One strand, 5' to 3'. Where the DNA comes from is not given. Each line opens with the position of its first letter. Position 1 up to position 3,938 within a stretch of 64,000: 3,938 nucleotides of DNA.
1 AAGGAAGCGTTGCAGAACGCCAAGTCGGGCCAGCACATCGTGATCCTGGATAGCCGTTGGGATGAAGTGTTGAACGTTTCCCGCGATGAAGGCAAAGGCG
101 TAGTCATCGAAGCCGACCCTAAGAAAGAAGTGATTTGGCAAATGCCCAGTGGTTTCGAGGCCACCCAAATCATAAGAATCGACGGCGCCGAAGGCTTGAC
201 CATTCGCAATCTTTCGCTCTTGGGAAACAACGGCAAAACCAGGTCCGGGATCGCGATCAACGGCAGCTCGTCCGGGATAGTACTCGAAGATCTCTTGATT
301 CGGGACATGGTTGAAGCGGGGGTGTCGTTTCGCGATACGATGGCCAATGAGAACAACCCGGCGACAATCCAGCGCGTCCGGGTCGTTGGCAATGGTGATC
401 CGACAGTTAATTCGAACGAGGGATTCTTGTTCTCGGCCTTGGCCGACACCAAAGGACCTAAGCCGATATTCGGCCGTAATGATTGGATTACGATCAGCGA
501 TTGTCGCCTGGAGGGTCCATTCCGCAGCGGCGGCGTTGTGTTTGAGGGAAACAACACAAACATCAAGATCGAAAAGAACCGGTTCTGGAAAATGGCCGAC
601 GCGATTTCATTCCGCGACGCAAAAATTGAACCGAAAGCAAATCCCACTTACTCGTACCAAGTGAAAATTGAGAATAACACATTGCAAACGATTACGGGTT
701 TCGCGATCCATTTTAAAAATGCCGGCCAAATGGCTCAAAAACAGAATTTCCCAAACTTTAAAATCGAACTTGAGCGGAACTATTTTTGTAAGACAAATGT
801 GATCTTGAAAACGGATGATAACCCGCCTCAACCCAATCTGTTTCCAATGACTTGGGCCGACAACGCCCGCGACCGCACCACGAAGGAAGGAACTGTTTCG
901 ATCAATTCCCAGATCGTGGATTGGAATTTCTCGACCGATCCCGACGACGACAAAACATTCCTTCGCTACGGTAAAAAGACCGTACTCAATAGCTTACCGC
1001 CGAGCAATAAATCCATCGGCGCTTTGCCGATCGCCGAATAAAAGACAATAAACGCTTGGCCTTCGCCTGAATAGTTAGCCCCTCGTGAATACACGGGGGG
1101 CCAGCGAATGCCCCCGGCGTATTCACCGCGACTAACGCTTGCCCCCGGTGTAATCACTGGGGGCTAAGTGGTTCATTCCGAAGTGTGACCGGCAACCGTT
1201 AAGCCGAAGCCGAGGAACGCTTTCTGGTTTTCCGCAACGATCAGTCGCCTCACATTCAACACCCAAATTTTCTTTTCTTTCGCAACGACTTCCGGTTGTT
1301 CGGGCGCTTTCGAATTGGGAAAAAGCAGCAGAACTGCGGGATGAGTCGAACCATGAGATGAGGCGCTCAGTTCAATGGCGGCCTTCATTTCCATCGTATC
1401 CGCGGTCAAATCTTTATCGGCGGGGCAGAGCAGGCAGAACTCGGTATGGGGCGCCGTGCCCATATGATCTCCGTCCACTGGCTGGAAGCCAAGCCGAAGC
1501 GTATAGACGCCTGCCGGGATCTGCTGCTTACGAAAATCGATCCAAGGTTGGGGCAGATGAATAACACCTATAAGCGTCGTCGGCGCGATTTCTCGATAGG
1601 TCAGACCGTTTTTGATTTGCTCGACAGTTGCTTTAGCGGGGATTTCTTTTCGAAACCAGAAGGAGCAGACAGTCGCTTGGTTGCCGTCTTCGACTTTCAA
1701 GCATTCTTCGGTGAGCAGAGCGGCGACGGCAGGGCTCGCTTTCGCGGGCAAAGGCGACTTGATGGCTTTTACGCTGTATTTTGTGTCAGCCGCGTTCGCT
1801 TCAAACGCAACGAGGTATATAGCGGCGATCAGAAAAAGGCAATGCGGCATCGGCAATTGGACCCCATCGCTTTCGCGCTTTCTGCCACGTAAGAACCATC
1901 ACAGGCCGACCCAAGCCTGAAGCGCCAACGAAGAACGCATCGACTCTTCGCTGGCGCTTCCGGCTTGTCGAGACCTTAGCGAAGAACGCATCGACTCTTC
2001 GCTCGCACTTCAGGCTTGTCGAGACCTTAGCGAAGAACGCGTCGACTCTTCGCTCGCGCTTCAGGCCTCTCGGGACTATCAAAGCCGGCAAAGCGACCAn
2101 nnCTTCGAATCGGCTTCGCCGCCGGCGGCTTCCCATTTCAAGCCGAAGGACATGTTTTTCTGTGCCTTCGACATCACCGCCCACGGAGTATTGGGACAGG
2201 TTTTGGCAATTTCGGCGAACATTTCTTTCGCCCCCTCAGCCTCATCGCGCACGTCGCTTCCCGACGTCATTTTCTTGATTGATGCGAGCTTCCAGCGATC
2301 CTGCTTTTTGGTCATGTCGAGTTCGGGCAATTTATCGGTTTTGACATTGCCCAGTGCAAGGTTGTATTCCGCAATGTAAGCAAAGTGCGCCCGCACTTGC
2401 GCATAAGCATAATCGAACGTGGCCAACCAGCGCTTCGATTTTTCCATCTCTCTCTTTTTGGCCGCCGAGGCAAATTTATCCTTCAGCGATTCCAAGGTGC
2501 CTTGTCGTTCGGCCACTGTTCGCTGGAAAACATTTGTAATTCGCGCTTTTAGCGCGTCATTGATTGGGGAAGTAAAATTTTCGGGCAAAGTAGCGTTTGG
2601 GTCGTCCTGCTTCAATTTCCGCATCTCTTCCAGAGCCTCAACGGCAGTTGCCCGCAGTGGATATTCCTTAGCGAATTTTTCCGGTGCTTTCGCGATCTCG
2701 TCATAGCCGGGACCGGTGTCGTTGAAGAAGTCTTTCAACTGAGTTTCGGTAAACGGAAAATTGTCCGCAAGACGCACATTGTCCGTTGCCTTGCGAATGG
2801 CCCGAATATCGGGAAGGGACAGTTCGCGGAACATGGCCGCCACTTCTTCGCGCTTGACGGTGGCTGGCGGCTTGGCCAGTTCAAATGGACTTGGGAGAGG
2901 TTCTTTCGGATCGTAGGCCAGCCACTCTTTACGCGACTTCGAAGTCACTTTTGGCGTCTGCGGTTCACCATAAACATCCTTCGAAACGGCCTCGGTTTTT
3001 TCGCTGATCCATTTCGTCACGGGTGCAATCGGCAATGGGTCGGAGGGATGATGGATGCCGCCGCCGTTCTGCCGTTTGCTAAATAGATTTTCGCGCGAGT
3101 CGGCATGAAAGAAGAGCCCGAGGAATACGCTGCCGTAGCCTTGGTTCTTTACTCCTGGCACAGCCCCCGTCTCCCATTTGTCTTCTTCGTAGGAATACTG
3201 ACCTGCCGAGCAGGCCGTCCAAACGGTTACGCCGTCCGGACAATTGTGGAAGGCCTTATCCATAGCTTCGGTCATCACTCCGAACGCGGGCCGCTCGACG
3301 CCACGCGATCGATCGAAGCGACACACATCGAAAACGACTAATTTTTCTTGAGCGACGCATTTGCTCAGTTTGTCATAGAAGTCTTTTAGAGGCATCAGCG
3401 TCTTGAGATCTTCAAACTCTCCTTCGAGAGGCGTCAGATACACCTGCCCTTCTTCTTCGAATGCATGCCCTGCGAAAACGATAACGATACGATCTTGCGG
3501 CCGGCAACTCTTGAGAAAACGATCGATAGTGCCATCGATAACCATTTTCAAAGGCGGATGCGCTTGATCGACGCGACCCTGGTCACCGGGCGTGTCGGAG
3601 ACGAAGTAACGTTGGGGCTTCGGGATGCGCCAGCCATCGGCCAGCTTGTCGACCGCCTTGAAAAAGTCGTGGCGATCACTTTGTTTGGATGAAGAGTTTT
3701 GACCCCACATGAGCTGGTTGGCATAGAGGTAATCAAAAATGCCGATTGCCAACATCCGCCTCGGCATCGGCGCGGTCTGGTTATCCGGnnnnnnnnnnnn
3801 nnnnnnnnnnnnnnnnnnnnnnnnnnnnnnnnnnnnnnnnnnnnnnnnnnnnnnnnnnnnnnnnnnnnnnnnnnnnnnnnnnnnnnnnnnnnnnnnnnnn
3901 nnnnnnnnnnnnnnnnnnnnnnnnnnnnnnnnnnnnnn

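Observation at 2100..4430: Membrane-anchored zinc-ribbon protein with a caspase-like His/Cys domain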

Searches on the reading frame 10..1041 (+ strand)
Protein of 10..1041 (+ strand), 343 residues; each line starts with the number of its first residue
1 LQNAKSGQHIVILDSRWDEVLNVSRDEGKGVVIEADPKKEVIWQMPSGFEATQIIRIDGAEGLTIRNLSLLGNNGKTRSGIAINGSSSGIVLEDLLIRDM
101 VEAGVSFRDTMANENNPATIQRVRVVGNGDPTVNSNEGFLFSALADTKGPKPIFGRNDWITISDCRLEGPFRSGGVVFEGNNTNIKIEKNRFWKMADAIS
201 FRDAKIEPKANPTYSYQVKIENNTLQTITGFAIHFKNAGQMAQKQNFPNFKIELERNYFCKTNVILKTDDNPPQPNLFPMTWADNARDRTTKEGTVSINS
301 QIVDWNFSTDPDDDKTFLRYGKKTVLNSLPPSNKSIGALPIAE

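Call 28: search_protein_families(library=pfam, proteins=[window:10-1041:+], max_evalue=0.001)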
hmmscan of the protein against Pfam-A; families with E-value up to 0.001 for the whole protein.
window:10-1041:+ (343 aa): 1 family
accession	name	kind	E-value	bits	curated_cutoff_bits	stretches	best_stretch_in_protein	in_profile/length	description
PF13229.12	Beta_helix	-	8.9e-09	35.6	25.9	1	79-239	1-124/158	Right handed beta helix region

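Call 39: search_protein_families(library=padloc, proteins=[window:10-1041:+], max_evalue=0.01)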
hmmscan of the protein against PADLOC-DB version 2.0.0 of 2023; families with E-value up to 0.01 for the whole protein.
window:10-1041:+ (343 aa): 0 families

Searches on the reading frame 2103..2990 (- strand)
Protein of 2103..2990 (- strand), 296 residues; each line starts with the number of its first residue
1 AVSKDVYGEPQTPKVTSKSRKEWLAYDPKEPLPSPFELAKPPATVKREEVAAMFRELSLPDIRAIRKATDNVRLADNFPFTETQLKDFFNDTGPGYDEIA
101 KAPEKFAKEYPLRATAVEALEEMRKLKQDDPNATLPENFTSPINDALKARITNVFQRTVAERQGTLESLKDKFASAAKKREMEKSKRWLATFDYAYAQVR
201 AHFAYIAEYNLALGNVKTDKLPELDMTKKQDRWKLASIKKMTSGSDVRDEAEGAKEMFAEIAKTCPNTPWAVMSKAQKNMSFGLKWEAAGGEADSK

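Call 35: predict_structure(alignment_id=A3)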
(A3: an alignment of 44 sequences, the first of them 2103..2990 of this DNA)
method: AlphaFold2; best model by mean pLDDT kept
length: 296 residues; sequences in the alignment: 44
mean_pLDDT: 88.3   pTM: 0.82
mean pLDDT of the five models: 88.3, 88.1, 87.0, 85.8, 85.6
residues with pLDDT >= 90: 214; 70-90: 42; 50-70: 32; < 50: 8
segments of 3 or more residues with pLDDT < 50: 1-4, 294-296
pLDDT, mean of each block of 10 residues (from residue 1): 52 58 71 79 89 92 64 73 94 94 96 98 88 89 96 95 97 97 97 98 97 96 95 95 97 98 97 94 95 52
secondary structure, 60 per line:
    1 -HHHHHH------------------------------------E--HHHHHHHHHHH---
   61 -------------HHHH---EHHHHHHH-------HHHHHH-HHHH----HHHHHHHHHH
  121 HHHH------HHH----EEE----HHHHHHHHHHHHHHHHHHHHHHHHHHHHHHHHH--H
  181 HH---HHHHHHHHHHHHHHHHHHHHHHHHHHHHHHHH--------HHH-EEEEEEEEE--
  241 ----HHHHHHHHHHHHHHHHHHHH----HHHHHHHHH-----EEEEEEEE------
elements in order: H2-7 H47-57 H74-77 H82-88 H96-101 H103-106 H111-124 E138-140 H145-177 H186-217 E230-238 H245-264 H269-277 E283-290

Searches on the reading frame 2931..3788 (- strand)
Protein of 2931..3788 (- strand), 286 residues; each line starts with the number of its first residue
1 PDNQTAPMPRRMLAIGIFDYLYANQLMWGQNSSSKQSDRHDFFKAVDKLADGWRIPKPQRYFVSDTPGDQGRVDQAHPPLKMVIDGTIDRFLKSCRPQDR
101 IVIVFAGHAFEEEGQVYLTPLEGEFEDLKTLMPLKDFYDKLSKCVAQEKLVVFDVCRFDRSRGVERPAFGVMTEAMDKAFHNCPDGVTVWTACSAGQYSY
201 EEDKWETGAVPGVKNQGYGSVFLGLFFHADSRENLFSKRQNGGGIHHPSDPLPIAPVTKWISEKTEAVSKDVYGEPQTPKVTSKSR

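Call 24: predict_structure(alignment_id=A2)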
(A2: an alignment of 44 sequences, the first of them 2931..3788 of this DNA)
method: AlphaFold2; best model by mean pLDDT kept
length: 286 residues; sequences in the alignment: 44
mean_pLDDT: 92.8   pTM: 0.92
mean pLDDT of the five models: 92.8, 92.1, 90.9, 90.4, 90.0
residues with pLDDT >= 90: 232; 70-90: 44; 50-70: 9; < 50: 1
segments of 3 or more residues with pLDDT < 50: none
pLDDT, mean of each block of 10 residues (from residue 1): 71 98 95 86 95 95 94 94 98 97 98 97 97 98 97 97 91 98 97 98 91 79 93 79 80 92 96 97 89
secondary structure, 60 per line:
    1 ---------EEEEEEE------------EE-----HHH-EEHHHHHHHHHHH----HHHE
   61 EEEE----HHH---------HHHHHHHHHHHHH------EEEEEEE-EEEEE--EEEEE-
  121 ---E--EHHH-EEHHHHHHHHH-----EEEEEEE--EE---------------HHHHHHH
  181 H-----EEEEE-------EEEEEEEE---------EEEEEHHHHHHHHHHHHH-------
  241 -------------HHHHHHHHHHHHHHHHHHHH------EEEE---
elements in order: E10-16 H42-52 E60-64 H81-93 E100-106 E108-112 E115-119 H134-142 E148-154 H174-181 E187-191 E199-206 E216-220 H221-233 H254-273 E280-283

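Call 93: fold_search(model_id=the predicted structure, library=pdb)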
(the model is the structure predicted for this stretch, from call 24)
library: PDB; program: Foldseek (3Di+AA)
matches with E <= 10: 1096; with E <= 0.001: 131
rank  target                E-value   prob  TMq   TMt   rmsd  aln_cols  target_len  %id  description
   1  4i1p_C                1.2e-10  1.00  0.54  0.42   7.1       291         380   12  Human MALT1 (caspase-IG3) in complex with activity based-probe (released 2014-07-09)
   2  3v4o_A                1.3e-10  1.00  0.56  0.67   7.3       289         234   12  Human MALT1 (caspase domain) in complex with an irreversible peptidic inhibitor (released 2012-03-14)
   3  3uo8_B                1.7e-10  1.00  0.57  0.46   7.3       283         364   12  Crystal structure of the MALT1 paracaspase (P1 form) (released 2011-12-21)
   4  4i1p_A                2.0e-10  1.00  0.56  0.43   7.5       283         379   12  Human MALT1 (caspase-IG3) in complex with activity based-probe (released 2014-07-09)
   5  8v4x_D                2.9e-10  1.00  0.56  0.45   7.1       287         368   11  Structure of MALT1 in complex with an allosteric inhibitor (released 2024-05-01)
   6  7pav_A                3.1e-10  1.00  0.51  0.42   7.6       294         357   12  MALT1 in complex with compound 1 (released 2021-11-17)
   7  7paw_B                7.8e-10  1.00  0.56  0.45   7.0       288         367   11  MALT1 in complex with compound 1 (released 2021-11-17)
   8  8v4x_B                8.3e-10  1.00  0.55  0.45   7.2       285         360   12  Structure of MALT1 in complex with an allosteric inhibitor (released 2024-05-01)
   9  8v4x_A                9.4e-10  1.00  0.54  0.43   7.7       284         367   12  Structure of MALT1 in complex with an allosteric inhibitor (released 2024-05-01)
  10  8v4x_C                1.2e-09  1.00  0.55  0.45   6.1       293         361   12  Structure of MALT1 in complex with an allosteric inhibitor (released 2024-05-01)
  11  7pav_B                1.4e-09  1.00  0.55  0.44   7.3       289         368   12  MALT1 in complex with compound 1 (released 2021-11-17)
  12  3v4l_A                1.4e-09  1.00  0.52  0.39   8.1       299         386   12  Mouse MALT1(caspase-IG3 domains) in complex with a irreversible peptidic inhibitor (released 2012-03-14)
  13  3uo8_C                1.7e-09  1.00  0.55  0.45   6.2       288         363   12  Crystal structure of the MALT1 paracaspase (P1 form) (released 2011-12-21)
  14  7paw_A                1.7e-09  1.00  0.50  0.43   7.6       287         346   11  MALT1 in complex with compound 1 (released 2021-11-17)
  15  8v4x_F                1.9e-09  1.00  0.52  0.43   7.5       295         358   12  Structure of MALT1 in complex with an allosteric inhibitor (released 2024-05-01)
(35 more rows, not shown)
